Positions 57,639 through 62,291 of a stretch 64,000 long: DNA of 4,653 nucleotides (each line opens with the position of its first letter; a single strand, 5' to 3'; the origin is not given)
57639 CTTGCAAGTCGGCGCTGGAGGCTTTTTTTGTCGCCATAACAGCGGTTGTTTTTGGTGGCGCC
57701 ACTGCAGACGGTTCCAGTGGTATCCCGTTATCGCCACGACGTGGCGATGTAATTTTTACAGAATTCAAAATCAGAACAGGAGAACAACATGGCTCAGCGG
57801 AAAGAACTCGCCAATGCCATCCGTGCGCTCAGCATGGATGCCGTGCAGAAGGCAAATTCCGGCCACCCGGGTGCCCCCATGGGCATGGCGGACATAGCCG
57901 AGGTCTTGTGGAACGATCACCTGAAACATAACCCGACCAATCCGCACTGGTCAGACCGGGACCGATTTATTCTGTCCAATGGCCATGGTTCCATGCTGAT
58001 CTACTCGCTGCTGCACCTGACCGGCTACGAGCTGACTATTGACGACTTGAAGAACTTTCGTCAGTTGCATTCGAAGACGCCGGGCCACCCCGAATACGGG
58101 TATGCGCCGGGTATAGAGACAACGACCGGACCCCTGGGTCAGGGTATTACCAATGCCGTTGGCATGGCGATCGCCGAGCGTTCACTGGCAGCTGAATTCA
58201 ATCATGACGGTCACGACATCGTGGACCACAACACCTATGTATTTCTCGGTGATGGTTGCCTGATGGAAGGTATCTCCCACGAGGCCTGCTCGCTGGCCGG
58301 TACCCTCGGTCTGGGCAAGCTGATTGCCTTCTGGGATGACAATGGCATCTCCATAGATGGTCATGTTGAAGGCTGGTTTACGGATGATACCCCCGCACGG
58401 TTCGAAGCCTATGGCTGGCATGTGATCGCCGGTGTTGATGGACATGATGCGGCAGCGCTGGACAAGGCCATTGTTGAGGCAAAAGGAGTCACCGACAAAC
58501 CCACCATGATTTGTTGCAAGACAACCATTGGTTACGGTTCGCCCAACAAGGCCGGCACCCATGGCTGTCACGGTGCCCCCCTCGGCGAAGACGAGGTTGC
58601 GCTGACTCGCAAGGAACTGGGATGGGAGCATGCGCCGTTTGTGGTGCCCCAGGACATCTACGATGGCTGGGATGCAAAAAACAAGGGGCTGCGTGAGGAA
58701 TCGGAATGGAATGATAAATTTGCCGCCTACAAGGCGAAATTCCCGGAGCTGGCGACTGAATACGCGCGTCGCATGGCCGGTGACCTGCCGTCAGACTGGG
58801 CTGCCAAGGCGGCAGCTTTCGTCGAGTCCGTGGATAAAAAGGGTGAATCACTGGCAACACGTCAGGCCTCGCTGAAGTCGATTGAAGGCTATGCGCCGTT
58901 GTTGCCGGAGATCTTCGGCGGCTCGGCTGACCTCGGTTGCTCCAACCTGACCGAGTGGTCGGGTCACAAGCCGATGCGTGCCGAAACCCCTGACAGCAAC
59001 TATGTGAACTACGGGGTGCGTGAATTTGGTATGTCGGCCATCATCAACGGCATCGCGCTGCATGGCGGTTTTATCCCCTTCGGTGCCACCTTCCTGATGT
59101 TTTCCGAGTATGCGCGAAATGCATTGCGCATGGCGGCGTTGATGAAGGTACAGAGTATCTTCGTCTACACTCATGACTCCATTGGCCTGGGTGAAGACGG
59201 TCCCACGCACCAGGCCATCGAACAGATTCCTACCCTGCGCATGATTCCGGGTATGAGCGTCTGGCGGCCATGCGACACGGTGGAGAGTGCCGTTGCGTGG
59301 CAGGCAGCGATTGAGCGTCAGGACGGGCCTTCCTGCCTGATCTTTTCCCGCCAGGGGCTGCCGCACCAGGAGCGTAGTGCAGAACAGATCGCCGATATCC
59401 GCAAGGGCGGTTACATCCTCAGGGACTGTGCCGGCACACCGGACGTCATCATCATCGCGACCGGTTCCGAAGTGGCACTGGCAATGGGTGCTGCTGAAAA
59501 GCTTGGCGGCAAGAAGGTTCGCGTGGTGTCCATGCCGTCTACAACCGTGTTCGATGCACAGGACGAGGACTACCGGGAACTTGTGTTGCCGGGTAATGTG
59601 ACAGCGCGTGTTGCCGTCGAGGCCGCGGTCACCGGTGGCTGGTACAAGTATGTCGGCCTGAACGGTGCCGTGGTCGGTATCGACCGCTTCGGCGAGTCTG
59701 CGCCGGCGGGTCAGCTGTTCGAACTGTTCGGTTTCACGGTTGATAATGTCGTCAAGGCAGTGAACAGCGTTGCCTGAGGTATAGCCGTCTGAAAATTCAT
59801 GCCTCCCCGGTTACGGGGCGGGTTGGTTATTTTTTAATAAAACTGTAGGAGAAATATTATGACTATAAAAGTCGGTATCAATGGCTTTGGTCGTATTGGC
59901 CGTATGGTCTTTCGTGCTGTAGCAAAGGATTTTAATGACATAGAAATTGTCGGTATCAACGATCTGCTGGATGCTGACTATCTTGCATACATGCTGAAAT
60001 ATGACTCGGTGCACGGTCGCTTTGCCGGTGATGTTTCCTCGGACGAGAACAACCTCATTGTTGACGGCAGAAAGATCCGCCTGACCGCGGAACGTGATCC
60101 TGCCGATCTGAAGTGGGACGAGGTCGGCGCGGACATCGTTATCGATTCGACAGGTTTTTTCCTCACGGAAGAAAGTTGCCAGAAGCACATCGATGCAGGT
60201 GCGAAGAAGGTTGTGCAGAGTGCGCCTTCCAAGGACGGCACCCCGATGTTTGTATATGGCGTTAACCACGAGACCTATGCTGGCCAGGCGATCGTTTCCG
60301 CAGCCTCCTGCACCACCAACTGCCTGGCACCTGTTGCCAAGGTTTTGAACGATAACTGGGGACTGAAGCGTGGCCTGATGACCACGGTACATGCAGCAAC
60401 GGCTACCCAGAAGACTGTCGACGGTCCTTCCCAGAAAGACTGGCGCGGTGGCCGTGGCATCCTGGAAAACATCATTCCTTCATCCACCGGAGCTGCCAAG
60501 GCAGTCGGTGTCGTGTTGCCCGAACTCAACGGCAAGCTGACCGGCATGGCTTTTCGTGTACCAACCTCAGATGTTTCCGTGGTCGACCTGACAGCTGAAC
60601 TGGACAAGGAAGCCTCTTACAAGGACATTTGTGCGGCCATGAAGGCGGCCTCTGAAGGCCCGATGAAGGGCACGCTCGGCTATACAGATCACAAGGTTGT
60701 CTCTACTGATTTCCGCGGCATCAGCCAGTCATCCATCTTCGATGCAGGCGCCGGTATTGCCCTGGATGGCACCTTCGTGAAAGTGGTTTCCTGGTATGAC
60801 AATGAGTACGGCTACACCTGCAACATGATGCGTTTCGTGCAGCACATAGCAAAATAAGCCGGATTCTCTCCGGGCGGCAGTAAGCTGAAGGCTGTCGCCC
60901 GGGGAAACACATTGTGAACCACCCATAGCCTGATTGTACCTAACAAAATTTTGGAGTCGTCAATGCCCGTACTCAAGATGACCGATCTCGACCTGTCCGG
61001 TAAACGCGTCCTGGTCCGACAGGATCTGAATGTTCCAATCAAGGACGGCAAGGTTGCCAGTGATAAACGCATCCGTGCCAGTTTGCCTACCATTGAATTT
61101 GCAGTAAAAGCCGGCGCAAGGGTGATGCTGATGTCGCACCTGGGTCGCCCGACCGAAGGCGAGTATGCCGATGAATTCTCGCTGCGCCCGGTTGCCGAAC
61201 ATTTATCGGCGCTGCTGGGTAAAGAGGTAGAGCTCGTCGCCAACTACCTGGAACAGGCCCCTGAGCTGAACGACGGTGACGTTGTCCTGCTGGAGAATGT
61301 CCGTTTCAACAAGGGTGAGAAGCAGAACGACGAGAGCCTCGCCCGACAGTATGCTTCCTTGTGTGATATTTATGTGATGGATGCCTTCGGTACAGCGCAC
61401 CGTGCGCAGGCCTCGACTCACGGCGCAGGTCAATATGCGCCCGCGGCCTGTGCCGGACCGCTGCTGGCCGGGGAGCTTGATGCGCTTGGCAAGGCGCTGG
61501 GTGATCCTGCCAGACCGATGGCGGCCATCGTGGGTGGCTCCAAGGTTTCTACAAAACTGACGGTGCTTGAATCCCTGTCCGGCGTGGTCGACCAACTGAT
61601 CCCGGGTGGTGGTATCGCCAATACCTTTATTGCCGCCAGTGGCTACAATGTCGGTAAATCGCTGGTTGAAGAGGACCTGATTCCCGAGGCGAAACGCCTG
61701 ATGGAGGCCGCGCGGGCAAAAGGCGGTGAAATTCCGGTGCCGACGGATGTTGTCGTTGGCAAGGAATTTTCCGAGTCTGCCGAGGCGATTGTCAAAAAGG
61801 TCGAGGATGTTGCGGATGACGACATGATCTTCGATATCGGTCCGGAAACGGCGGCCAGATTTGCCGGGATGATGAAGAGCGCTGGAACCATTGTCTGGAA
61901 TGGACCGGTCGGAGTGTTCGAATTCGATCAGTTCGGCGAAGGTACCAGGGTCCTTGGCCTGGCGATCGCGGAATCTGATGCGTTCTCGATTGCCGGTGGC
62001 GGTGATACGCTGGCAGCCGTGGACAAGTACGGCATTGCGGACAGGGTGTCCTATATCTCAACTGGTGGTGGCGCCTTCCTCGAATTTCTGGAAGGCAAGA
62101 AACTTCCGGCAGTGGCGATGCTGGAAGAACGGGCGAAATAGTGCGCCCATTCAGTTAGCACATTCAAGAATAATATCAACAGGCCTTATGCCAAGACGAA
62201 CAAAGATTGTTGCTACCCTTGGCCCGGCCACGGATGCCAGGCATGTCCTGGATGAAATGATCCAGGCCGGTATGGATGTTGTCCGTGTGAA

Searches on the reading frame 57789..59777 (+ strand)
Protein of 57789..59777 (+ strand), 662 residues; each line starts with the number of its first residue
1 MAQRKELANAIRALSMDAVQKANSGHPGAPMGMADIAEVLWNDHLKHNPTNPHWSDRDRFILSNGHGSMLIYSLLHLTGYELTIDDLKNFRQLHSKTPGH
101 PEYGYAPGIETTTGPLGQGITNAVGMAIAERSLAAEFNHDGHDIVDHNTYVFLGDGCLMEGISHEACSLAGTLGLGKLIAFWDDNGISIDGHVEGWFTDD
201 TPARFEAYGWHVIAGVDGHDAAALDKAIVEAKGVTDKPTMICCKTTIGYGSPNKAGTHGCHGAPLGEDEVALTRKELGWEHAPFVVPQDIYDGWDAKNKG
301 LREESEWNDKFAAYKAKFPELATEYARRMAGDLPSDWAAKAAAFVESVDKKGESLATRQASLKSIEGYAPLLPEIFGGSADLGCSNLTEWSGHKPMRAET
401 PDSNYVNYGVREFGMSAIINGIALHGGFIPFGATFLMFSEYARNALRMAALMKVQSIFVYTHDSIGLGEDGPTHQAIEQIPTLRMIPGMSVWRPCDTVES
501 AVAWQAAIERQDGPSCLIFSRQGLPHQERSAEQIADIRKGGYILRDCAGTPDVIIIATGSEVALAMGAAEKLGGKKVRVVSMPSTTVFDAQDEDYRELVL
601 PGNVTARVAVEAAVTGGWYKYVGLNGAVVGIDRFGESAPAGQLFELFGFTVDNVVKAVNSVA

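Call 48: search_protein_families(library=pfam, proteins=[window:57789-59777:+], max_evalue=0.00001)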
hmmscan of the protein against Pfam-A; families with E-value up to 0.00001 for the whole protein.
window:57789-59777:+ (662 aa): 5 families
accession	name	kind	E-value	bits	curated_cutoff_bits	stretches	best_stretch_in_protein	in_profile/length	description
PF00456.26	Transketolase_N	-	7.3e-167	554.9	22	1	4-334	2-334/334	Transketolase, thiamine diphosphate binding domain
PF02779.29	Transket_pyr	-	3.5e-52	177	27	1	354-525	2-173/174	Transketolase, pyrimidine binding domain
PF22613.1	Transketolase_C_1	-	6.3e-41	139.6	27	1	540-650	1-113/113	Transketolase-like TK C-terminal domain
PF02780.25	Transketolase_C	-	2.4e-16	60.2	25.9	1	542-654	2-124/124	Transketolase, C-terminal domain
PF13292.11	DXP_synthase_N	-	2.4e-06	27.5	21.2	0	3-193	17-179/274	1-deoxy-D-xylulose-5-phosphate synthase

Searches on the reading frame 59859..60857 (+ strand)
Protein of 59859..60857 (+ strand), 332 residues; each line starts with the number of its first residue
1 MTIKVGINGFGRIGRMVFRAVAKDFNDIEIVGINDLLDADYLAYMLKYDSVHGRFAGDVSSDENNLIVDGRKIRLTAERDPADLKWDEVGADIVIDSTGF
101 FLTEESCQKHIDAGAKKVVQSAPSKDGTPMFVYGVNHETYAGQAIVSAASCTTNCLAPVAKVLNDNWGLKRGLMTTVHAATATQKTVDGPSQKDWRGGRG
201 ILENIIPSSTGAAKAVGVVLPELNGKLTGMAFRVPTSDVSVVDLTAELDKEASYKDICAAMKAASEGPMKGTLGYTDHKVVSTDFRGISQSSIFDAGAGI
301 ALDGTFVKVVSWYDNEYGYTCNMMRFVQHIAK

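Call 65: search_protein_families(library=pfam, proteins=[window:59859-60857:+], max_evalue=0.01)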
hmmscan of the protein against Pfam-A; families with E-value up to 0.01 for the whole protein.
window:59859-60857:+ (332 aa): 2 families
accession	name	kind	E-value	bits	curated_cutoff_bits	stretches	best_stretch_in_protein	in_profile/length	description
PF02800.25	Gp_dh_C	-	3.4e-66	222.2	24.4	1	156-313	1-158/158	Glyceraldehyde 3-phosphate dehydrogenase, C-terminal domain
PF00044.30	Gp_dh_N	-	1.1e-40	138.4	31.7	1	3-103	1-100/101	Glyceraldehyde 3-phosphate dehydrogenase, NAD binding domain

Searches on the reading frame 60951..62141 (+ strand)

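Call 48: search_protein_families(library=pfam, proteins=[window:60951-62141:+], max_evalue=0.00001)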
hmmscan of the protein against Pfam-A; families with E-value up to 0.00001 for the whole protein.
window:60951-62141:+ (396 aa): 1 family
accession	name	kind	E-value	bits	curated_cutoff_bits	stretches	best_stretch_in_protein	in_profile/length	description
PF00162.24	PGK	-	3.8e-148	494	27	1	10-383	1-379/379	Phosphoglycerate kinase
